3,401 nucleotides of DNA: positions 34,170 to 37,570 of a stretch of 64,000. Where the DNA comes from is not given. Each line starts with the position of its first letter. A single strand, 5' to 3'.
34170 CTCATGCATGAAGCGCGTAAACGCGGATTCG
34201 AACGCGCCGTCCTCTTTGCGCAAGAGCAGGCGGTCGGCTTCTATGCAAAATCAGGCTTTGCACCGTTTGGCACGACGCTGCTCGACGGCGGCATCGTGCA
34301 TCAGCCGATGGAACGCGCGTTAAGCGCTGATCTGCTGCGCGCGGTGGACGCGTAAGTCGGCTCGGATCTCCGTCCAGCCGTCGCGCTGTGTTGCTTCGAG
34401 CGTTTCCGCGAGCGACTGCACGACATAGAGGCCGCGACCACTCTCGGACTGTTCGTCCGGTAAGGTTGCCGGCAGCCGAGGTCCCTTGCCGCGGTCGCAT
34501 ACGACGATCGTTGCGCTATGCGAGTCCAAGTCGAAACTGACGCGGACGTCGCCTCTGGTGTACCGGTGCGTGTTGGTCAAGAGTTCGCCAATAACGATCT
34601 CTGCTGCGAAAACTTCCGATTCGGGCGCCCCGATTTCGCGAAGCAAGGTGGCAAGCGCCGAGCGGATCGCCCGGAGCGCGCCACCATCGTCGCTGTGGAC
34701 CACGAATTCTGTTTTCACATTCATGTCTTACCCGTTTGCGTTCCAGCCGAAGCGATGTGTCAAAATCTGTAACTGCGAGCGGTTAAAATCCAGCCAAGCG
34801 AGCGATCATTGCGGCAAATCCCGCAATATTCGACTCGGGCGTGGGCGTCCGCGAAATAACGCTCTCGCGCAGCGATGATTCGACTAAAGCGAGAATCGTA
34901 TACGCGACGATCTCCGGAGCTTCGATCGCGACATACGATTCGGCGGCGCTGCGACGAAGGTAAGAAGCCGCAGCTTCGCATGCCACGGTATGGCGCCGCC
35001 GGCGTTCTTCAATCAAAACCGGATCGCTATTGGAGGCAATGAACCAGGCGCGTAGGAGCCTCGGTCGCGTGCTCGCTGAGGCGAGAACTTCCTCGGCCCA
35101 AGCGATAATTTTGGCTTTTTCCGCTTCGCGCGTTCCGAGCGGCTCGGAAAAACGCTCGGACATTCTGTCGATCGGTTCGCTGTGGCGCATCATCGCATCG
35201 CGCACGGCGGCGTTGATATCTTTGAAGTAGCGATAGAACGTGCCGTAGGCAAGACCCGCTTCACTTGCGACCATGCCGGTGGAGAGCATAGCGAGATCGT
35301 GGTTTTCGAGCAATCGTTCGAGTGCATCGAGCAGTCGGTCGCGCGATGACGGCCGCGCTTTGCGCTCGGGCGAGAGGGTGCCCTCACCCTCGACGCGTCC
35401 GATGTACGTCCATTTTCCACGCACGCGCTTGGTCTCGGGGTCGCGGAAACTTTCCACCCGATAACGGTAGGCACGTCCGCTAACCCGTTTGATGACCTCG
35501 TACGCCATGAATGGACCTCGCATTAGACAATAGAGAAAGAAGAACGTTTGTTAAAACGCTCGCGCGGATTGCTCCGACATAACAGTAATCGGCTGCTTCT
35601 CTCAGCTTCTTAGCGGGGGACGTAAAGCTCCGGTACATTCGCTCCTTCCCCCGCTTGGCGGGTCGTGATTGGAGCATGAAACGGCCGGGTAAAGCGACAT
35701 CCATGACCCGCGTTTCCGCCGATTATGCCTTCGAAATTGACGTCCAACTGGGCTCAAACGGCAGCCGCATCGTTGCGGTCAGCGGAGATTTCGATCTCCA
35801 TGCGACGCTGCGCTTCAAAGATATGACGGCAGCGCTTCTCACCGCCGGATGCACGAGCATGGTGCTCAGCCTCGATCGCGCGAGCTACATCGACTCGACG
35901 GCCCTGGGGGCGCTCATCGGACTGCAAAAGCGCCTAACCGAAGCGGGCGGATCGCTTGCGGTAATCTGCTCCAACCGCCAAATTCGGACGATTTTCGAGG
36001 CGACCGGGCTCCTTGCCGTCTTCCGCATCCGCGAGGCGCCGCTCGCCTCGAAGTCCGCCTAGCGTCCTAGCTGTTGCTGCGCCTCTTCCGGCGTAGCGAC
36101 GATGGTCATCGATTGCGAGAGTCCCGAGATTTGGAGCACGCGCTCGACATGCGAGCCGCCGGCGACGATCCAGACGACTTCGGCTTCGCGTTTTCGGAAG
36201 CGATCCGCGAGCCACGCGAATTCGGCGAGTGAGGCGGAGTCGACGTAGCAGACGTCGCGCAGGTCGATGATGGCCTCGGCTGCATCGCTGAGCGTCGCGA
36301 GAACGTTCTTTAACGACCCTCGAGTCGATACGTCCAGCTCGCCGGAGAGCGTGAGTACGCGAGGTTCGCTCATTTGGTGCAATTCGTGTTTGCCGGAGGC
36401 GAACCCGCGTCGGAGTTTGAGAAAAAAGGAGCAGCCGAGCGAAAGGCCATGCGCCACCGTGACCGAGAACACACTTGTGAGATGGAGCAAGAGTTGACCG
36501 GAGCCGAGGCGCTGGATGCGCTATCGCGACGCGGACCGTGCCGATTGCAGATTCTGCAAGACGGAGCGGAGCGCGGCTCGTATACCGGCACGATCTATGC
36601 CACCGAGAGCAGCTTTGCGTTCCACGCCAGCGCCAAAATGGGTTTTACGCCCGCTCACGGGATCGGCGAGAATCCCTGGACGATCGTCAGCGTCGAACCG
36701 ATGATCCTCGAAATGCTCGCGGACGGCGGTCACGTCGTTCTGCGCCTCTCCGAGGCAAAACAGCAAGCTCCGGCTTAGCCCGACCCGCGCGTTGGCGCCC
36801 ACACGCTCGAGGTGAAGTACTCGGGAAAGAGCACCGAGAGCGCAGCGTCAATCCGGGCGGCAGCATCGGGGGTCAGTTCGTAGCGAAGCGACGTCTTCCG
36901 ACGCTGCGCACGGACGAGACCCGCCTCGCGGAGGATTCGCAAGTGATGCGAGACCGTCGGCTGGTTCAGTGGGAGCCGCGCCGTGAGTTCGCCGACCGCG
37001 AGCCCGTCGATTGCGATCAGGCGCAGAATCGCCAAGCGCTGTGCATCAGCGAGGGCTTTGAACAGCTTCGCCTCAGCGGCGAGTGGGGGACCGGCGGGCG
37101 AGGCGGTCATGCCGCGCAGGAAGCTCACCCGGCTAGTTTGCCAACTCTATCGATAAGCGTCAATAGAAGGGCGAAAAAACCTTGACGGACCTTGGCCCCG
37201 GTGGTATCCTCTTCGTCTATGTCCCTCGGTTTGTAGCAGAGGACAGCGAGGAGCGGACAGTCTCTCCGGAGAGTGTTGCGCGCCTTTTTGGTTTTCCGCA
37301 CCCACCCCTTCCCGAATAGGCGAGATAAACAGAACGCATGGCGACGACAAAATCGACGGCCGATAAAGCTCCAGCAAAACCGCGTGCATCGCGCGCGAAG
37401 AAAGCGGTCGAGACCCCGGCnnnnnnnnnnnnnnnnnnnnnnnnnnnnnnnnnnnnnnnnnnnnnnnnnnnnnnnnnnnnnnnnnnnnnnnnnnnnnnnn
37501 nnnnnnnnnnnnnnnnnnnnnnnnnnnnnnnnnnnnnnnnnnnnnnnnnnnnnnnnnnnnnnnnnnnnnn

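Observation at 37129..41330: rpoB is an isolated monocistronic gene, with no rplJ-rplL upstream and no rpoC downstream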

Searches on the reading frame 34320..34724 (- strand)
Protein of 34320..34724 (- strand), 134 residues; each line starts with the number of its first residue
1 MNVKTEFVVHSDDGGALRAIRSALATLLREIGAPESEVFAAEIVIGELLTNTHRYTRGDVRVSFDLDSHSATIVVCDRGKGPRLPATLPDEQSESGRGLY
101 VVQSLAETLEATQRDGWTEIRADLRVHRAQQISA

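Call 52: search_protein_families(library=pfam, proteins=[window:34320-34724:-])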
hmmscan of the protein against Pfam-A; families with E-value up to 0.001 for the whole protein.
window:34320-34724:- (134 aa): 2 families
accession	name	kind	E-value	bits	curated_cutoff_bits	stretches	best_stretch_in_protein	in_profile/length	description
PF13581.12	HATPase_c_2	-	3.8e-17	62.9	27.4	1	16-121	7-124/127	Histidine kinase-like ATPase domain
PF02518.31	HATPase_c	-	3.2e-05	24.8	26.4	1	43-123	8-106/111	Histidine kinase-, DNA gyrase B-, and HSP90-like ATPase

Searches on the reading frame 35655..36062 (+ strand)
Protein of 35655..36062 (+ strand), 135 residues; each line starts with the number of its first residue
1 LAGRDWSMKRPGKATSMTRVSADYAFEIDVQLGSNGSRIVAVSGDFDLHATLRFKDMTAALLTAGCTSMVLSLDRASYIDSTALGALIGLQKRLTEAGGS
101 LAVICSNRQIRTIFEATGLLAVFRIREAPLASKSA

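Call 9: search_protein_families(library=pfam, proteins=[window:35655-36062:+])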
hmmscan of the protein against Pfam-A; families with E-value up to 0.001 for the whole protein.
window:35655-36062:+ (135 aa): 2 families
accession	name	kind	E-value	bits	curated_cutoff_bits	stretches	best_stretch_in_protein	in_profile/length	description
PF01740.26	STAS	-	5.8e-14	52.2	22.6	1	36-127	9-101/106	STAS domain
PF13466.11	STAS_2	-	3e-09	37.4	29.2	1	40-119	1-79/80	STAS domain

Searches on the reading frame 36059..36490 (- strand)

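Call 9: search_protein_families(library=pfam, proteins=[window:36059-36490:-])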
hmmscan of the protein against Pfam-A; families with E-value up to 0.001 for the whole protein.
window:36059-36490:- (143 aa): 2 families
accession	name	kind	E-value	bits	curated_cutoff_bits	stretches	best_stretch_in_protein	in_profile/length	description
PF01740.26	STAS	-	4.7e-10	39.6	22.6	1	42-137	9-106/106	STAS domain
PF13466.11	STAS_2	-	1.1e-09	38.7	29.2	1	46-124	1-79/80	STAS domain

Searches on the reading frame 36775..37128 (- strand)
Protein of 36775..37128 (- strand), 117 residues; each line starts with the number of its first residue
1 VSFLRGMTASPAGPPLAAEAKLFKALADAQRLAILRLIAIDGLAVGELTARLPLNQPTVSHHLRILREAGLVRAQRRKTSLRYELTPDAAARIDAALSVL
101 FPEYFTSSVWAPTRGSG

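Call 9: search_protein_families(library=pfam, proteins=[window:36775-37128:-])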
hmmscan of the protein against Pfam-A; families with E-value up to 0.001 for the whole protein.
window:36775-37128:- (117 aa): 5 families
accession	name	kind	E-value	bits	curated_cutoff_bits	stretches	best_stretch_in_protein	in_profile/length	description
PF01022.26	HTH_5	-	3.2e-14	53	22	1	29-73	2-46/47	Bacterial regulatory protein, arsR family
PF12840.13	HTH_20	-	5.7e-12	45.9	27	1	26-73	1-49/51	Helix-turn-helix domain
PF12802.13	MarR_2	-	8e-06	26.4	27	1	31-77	7-55/61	MarR family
PF25213.1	HVO_A0261_N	-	0.00036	20.8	35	1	29-87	11-65/86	HVO_A0261 N-terminal domain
PF09339.16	HTH_IclR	-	0.00079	19.6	22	0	32-74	6-50/52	IclR helix-turn-helix domain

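Call 93: search_protein_families(library=ncbifam, proteins=[window:36775-37128:-], max_evalue=0.00001)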
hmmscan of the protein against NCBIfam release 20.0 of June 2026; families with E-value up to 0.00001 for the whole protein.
window:36775-37128:- (117 aa): 7 families
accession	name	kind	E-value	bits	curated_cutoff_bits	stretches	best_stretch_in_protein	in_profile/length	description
NF033788.1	HTH_metalloreg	subfamily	4.6e-23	80.8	55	1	20-92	2-75/77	metalloregulator ArsR/SmtB family transcription factor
NF033789.1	repress_SdpR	subfamily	5.7e-17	61.4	100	1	23-86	2-65/79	autorepressor SdpR family transcription factor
NF040642.1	sulf_sens_BigR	equivalog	7.9e-14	51.5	155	1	20-101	11-92/95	sulfite-sensing transcriptional repressor BigR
NF045707.1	Dbac_1936_reg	equivalog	1.8e-12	47.1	115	1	17-93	5-81/99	ArsR/SmtB-type metalloregulator TsoR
NF007528.0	PRK10141.1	subfamily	1.1e-11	44.6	97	1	20-91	7-79/117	metalloregulator ArsR/SmtB family transcription factor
NF041413.1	ArsR_Rv2640c_fam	equivalog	9e-11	42.2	155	1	22-93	35-109/118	Rv2640c family ArsR-like transcriptional regulator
NF047906.1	CdPbTransRegCmtR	equivalog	1.1e-10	41.4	150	1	18-92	10-84/104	Cd(II)/Pb(II)-sensing metalloregulatory transcriptional regulator CmtR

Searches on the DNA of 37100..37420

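Call 84: search_rna_families(source=window, start=37100, end=37420, threshold=evalue, max_evalue=1)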
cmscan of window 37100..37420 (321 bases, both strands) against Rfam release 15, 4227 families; matches with E-value up to 1: 1.
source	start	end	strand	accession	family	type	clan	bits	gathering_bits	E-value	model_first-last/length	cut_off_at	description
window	37208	37234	-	RF02946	cow-rumen-1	Gene; sRNA;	-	15.2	53.4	0.73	1-61/61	no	cow-rumen-1 RNA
